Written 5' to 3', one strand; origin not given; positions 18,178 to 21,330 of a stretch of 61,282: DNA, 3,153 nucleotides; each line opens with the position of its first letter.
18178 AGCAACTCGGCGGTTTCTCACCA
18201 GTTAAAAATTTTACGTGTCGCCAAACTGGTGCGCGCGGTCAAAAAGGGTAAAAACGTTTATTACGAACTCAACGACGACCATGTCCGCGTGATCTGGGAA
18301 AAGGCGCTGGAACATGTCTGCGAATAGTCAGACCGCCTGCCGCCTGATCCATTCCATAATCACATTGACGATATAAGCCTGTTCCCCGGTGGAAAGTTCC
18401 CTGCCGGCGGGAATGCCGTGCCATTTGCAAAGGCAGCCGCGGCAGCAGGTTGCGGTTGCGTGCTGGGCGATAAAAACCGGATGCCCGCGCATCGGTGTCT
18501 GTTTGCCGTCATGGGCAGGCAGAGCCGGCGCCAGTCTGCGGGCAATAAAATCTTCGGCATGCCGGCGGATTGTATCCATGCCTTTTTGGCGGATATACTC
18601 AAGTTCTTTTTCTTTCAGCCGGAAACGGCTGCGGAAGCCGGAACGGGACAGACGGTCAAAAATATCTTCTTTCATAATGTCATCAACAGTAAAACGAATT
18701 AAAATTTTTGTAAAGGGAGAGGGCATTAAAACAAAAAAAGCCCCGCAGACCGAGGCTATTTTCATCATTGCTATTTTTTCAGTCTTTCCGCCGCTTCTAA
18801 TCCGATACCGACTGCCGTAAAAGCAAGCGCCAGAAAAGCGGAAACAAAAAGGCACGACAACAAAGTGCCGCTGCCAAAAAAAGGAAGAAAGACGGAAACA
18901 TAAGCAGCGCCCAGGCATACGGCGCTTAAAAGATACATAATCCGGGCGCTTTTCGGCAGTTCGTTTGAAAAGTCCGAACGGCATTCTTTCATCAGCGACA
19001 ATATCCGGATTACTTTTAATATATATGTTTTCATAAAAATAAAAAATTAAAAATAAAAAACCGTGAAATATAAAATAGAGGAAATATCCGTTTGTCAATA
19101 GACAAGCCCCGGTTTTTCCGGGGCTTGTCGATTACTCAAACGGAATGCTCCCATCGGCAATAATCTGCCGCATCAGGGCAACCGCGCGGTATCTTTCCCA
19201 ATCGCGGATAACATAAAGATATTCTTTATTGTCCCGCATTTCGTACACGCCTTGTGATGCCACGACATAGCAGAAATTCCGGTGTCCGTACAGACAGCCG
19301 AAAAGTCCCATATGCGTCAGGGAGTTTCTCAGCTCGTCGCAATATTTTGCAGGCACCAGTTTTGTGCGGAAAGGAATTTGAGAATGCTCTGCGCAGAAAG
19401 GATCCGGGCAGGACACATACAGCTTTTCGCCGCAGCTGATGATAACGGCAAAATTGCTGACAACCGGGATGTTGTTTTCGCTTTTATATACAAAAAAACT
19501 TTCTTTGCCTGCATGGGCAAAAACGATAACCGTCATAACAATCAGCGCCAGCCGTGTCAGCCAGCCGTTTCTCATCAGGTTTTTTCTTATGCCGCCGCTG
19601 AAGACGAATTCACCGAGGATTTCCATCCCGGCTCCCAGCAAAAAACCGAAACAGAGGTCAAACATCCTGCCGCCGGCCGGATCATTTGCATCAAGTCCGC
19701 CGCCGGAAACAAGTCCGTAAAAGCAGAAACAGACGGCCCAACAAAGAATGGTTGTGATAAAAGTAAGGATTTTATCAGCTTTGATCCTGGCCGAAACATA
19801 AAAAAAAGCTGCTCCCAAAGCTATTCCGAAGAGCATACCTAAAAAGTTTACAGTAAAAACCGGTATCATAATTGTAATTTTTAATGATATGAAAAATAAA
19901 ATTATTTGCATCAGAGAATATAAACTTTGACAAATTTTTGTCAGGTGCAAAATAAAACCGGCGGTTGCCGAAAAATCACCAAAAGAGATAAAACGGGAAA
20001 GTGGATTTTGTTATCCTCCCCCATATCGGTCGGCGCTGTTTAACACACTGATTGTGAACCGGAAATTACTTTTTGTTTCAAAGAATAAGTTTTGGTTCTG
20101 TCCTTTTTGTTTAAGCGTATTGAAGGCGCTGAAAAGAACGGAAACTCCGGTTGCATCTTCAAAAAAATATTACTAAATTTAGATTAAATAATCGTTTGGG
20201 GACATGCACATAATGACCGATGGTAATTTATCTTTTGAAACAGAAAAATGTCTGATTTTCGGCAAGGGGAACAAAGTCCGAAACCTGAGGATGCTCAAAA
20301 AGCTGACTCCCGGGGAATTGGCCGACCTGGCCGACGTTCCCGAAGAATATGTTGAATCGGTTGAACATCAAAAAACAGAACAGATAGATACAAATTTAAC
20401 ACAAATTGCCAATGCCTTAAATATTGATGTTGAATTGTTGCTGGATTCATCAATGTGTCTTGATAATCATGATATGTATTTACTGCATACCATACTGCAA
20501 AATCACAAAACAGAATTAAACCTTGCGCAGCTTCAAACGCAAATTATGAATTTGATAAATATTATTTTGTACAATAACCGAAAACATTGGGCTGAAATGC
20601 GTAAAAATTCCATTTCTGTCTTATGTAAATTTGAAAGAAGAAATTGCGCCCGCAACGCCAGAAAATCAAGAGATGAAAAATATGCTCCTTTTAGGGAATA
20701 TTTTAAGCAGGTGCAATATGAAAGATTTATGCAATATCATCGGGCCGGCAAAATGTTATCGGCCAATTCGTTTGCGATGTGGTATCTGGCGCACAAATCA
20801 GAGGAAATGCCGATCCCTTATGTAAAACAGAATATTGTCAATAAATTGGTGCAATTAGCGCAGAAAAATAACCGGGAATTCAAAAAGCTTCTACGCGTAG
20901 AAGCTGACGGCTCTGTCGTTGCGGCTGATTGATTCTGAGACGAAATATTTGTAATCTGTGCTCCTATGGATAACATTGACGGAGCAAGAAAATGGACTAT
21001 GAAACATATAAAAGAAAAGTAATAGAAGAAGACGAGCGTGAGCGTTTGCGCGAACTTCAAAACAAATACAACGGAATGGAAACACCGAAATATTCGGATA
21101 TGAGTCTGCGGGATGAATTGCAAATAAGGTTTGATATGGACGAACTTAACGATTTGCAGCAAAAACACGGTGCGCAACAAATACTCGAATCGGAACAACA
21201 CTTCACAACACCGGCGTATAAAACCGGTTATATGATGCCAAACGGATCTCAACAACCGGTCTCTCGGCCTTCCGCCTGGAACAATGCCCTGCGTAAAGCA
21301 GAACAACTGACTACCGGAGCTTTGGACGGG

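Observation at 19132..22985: AT-rich accessory block abutting tRNA-Lys: XRE regulator + 289-aa Gly/Ala/Ser-rich protein + three tandem 3-TM paralogs (candidate toxin/immunity or exclusion module)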

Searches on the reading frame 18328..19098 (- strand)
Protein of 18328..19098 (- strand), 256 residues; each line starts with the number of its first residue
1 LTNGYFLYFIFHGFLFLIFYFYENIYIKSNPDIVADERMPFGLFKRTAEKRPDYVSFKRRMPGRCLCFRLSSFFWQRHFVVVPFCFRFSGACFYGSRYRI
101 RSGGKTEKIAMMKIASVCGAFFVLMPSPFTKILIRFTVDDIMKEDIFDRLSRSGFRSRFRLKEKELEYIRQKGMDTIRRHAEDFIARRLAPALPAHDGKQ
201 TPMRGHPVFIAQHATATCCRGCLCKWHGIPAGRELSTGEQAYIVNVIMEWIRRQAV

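Call 4: search_protein_families(library=pfam, proteins=[window:18328-19098:-], max_evalue=1)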
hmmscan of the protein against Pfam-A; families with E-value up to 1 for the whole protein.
window:18328-19098:- (256 aa): 1 family
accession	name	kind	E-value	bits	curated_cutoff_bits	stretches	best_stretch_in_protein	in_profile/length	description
PF13811.11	DUF4186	-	1e-53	180.4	25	1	145-251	2-108/109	Domain of unknown function (DUF4186)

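Call 5: search_protein_families(library=phrogs, proteins=[window:18328-19098:-], max_evalue=1)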
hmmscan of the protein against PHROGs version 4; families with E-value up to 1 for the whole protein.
window:18328-19098:- (256 aa): 1 family
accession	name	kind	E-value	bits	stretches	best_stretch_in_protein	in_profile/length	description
phrog_10732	-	unknown function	0.17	12.9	1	135-169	8-45/83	-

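Call 6: search_protein_families(library=ncbifam, proteins=[window:18328-19098:-], max_evalue=1)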
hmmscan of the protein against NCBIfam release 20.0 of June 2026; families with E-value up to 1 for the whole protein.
window:18328-19098:- (256 aa): 0 families

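Call 7: search_protein_families(library=padloc, proteins=[window:18328-19098:-], max_evalue=1)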
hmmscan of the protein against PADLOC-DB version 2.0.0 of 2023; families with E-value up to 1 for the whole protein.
window:18328-19098:- (256 aa): 0 families

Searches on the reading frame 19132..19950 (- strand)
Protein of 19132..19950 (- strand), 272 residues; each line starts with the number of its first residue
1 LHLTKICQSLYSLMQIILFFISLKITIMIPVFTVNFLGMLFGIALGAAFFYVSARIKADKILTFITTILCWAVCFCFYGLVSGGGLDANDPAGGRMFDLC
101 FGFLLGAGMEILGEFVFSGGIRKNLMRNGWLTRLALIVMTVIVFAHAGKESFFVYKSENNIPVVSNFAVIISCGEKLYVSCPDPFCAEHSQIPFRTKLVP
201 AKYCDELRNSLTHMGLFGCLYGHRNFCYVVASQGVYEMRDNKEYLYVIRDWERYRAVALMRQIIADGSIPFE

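Call 4: search_protein_families(library=pfam, proteins=[window:19132-19950:-], max_evalue=1)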
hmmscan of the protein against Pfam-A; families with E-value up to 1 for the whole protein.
window:19132-19950:- (272 aa): 2 families
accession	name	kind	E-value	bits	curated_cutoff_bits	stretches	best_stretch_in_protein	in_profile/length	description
PF02653.21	BPD_transp_2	-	0.002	17.8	26.8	1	20-141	51-143/269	Branched-chain amino acid transport system / permease component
PF01757.29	Acyl_transf_3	-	0.16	11.4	31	1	13-142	158-283/326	Acyltransferase domain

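Call 5: search_protein_families(library=phrogs, proteins=[window:19132-19950:-], max_evalue=1)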
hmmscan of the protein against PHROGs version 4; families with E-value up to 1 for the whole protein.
window:19132-19950:- (272 aa): 0 families

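Call 6: search_protein_families(library=ncbifam, proteins=[window:19132-19950:-], max_evalue=1)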
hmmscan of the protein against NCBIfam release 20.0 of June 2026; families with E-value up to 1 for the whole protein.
window:19132-19950:- (272 aa): 2 families
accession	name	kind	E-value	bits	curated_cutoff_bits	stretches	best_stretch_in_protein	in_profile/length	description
TIGR02762.1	TraL_TIGR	equivalog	0.092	13.4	30.95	1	21-72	16-74/95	type IV conjugative transfer system protein TraL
TIGR04173.1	PIP_CTERM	subfamily_domain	0.099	12.6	30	1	60-70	8-18/27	PIP-CTERM sorting domain-containing protein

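Call 7: search_protein_families(library=padloc, proteins=[window:19132-19950:-], max_evalue=1)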
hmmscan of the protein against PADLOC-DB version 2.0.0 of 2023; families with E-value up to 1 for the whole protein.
window:19132-19950:- (272 aa): 0 families

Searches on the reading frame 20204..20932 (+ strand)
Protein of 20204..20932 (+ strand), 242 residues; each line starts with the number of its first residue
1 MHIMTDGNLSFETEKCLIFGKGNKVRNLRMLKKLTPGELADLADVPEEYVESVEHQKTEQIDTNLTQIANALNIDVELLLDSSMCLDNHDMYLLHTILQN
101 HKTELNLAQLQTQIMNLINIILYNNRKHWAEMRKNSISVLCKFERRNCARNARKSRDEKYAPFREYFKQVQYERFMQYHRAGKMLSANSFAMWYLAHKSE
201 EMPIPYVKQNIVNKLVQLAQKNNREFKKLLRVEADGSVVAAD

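Call 4: search_protein_families(library=pfam, proteins=[window:20204-20932:+], max_evalue=1)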
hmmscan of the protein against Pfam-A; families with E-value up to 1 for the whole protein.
window:20204-20932:+ (242 aa): 2 families
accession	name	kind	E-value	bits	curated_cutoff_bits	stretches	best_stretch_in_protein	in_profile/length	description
PF01381.28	HTH_3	-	0.0014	19.1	23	1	25-78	1-54/55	Helix-turn-helix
PF18273.6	T3RM_EcoP15I_C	-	0.011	16.5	25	1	85-134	34-83/97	Type III R-M EcoP15I C-terminal domain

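Call 5: search_protein_families(library=phrogs, proteins=[window:20204-20932:+], max_evalue=1)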
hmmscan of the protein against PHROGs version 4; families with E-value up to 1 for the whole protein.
window:20204-20932:+ (242 aa): 13 families
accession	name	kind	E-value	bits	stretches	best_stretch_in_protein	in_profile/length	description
phrog_5823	-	transcription regulation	1.5e-05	25.4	1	22-80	8-67/404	transcriptional regulator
phrog_2439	-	transcription regulation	4.3e-05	23.6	1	21-92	8-79/367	transcriptional regulator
phrog_4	-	transcription regulation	0.00029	20.9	1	21-81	137-193/400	transcriptional repressor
phrog_3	-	transcription regulation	0.00076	20.3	1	21-82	89-148/430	transcriptional repressor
phrog_8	-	transcription regulation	0.0015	19.1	1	26-165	165-282/346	transcriptional regulator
phrog_1994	-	DNA, RNA and nucleotide metabolism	0.0016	19.4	1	23-88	2-65/170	DNA binding protein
phrog_7241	-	transcription regulation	0.0017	19.4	1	21-80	63-121/122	transcriptional regulator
phrog_34737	-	unknown function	0.0036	18.2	1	46-114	52-117/144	-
phrog_4836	-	transcription regulation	0.0039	17.8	1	21-118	76-182/194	CII-like regulator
phrog_4739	-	unknown function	0.017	15.7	1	24-85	71-132/167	-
phrog_20635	-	unknown function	0.046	15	1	40-65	22-44/47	-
phrog_4583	-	transcription regulation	0.067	14.2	1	33-83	23-73/81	transcriptional repressor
phrog_35195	-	unknown function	0.087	13.4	1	22-82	4-65/159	-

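Call 6: search_protein_families(library=ncbifam, proteins=[window:20204-20932:+], max_evalue=1)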
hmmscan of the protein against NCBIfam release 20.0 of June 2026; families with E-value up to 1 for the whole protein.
window:20204-20932:+ (242 aa): 8 families
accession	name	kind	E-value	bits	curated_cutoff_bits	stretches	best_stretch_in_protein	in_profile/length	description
NF006015.0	PRK08154.1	subfamily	1.9e-06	27.3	204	1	20-112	30-120/314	anaerobic benzoate catabolism transcriptional regulator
TIGR03070.1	couple_hipB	subfamily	6.8e-05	22.7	71.65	1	22-75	4-57/58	type II toxin-antitoxin system Y4mF family antitoxin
NF047948.1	male_kill_WMK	equivalog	0.00011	21.8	300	1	20-102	162-244/300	WO male-killing family protein Wmk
NF052239.1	antitox_spr1629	equivalog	0.0022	17.1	335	1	22-143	4-133/377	spr1629 family repressor/antitoxin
NF038139.1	Reg_Aceta_RamB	equivalog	0.0057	15.3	700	1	22-122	4-107/465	acetate metabolism transcriptional regulator RamB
NF041951.1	phage_RstR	subfamily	0.015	15.5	80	1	23-91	5-73/108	RstR family transcriptional repressor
NF010465.0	PRK13890.1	equivalog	0.095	12.8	96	1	30-94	15-78/121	conjugal transfer protein TrbA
NF041677.1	trans_regClgR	equivalog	0.16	12.1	170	1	22-93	10-82/113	transcriptional regulator ClgR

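Call 7: search_protein_families(library=padloc, proteins=[window:20204-20932:+], max_evalue=1)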
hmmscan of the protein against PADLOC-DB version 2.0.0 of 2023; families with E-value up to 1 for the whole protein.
window:20204-20932:+ (242 aa): 11 families
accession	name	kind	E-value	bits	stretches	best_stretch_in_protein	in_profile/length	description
PDLC02926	HTH_VI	-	8.4e-08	30.4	1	23-80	4-61/92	-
PDLC03665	Control_protein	-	4.4e-06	24.9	1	22-83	10-72/77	control protein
PDLC04142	capH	-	4.2e-05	22.6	1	22-82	8-68/103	capH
PDLC03954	RmrA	-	4.8e-05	20.5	1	21-121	11-111/380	-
PDLC03953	RmrA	-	0.0003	18.1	1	21-77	6-62/373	-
PDLC03671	Control_protein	-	0.00091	17.4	1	23-81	17-75/84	control protein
PDLC03949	RmrA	-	0.0011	15.9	1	28-84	10-66/363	-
PDLC03664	Control_protein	-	0.0016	16.8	1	22-76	15-69/74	control protein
PDLC04775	PDC-M69A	-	0.0022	16.5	1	22-119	9-106/113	-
PDLC01149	DHH_CorA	-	0.038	11.6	1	37-77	58-98/245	"DHH family hydrolase, potential RNAse, CorA associated new"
PDLC04098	HerA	-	0.069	9.7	1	94-226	310-436/686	-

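Call 91: search_solved_structures(query=window:20213-20929:+, max_evalue=1, show_alignments=1)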
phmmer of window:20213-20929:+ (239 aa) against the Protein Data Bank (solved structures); distinct sequences matched with E-value up to 1: 14.
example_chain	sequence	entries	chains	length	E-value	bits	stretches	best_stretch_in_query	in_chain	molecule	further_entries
3kxa_A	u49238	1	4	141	0.00083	22.3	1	12-72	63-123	Putative uncharacterized protein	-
7t5u_A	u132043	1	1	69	0.0027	20.6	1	19-77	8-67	Helix-turn-helix domain-containing protein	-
9sf2_A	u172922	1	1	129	0.071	16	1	19-89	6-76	Transcriptional regulator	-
1y7y_A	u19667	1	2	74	0.15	14.9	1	18-73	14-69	C.AhdI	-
1per_L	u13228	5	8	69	0.27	14.1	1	20-80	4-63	PROTEIN (434 REPRESSOR) | 434 REPRESSOR | REPRESSOR PROTEIN CI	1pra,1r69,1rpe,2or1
3kd7_A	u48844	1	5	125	0.34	13.7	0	162-192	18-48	CTPR390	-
1r63_A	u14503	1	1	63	0.36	13.7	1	20-78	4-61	REPRESSOR PROTEIN FROM BACTERIOPHAGE 434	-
5tn0_A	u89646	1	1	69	0.36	13.6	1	19-79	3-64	HTH-type transcriptional regulator SinR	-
1na0_A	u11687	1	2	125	0.37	13.6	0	157-191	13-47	designed protein CTPR3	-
3qq6_A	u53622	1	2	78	0.47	13.3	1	19-79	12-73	HTH-type transcriptional regulator sinR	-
1sq8_A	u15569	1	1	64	0.54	13.1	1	19-78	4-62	dh434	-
9xz9_A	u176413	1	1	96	0.74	12.6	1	5-73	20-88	Quorum sensing controller protein QseC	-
2b5a_A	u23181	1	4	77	0.74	12.6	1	19-73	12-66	C.BclI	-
6rnz_A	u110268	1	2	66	0.96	12.3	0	21-78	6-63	HTH-type transcriptional regulator DdrOC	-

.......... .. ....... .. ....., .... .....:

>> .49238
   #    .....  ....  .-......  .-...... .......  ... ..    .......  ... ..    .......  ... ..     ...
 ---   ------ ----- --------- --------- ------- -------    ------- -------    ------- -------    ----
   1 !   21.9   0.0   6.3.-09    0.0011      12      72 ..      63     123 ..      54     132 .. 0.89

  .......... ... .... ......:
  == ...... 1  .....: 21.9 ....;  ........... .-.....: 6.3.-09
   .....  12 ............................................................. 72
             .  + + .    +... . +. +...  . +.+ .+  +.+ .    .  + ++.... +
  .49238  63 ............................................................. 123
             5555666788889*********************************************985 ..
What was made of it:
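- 20213..20932 (+): XRE-family HTH regulator (HTH at residues ~18-80) with a conserved ~150-aa C-terminal domain of unknown fold. Calls 4-7 and 91 support the HTH.
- Checked: The XRE HTH is supported at modest scores: PADLOC HTH_VI 8e-8, PHROG regulators 1.5e-5, and PDB hits to 434 repressor, C.AhdI and SinR (calls 5, 7, 91).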

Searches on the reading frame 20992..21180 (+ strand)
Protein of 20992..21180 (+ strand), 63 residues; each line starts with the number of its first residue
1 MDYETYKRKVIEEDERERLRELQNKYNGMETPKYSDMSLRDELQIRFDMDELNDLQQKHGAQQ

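Call 48: find_related_loci(query=A4, collection=metagenome_contigs, flank=7000)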
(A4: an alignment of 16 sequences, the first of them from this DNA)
Query A4 (63 aa) in metagenome_contigs; peptide patterns used: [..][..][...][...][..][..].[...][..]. (x = any residue, [..] = any of these).
58 stretches matched a pattern; 22 encode a relative of the query (tblastn E <= 1e-3); 22 distinct loci.
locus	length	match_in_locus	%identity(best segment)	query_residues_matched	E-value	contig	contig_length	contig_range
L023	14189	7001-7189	73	1-63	6e-30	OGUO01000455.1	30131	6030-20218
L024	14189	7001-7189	73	1-63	6e-30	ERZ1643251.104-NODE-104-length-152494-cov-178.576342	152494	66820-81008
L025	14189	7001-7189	73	1-63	5e-30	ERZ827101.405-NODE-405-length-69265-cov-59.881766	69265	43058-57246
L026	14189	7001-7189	73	1-63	5e-30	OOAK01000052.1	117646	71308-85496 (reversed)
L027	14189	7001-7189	73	1-63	6e-30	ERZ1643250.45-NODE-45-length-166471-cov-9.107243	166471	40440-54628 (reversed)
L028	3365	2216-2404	73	1-63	6e-30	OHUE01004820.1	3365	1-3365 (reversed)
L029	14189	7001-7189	73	1-63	5e-30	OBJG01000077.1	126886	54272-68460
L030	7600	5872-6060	71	1-63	3e-29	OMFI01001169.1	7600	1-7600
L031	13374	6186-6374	71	1-63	3e-29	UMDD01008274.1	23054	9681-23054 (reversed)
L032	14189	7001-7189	73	1-63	6e-30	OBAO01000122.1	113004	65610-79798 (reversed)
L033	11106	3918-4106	70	1-63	9e-28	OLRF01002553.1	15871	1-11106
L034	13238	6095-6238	57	15-63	8e-15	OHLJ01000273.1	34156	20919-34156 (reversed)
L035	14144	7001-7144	57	15-63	9e-15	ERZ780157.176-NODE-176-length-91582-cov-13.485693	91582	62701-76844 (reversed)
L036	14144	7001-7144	55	15-63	5e-14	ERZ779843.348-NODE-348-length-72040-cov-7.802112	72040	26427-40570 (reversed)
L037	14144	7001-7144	55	15-63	3e-14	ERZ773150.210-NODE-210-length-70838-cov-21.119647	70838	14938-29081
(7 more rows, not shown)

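Call 79: find_homologous_proteins(query=A4, max_evalue=0.001)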
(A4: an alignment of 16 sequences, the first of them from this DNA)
Query A4 (16 sequences) (63 aa, profile of the alignment): 11 proteins with E <= 0.001 among 382 candidates.
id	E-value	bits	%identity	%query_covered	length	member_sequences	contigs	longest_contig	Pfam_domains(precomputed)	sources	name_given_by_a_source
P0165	3.7e-24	102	46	79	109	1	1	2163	-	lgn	-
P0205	2.1e-23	100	71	100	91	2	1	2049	-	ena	-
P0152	3.6e-23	99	49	81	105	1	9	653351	-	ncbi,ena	-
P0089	1.1e-22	98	73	100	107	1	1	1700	-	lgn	-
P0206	1.7e-20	91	67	68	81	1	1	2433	-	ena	-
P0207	7.3e-18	82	70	100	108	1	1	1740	-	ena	-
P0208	1.6e-14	72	54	65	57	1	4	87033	-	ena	-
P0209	3.5e-14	70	54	62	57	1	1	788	-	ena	-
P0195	6.5e-11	60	44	90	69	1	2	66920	-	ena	-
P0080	7.6e-8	50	81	43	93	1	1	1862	-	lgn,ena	-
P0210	6.8e-5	41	57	37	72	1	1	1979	-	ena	-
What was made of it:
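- Tried and rejected: It returned only short fragments (call 79).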
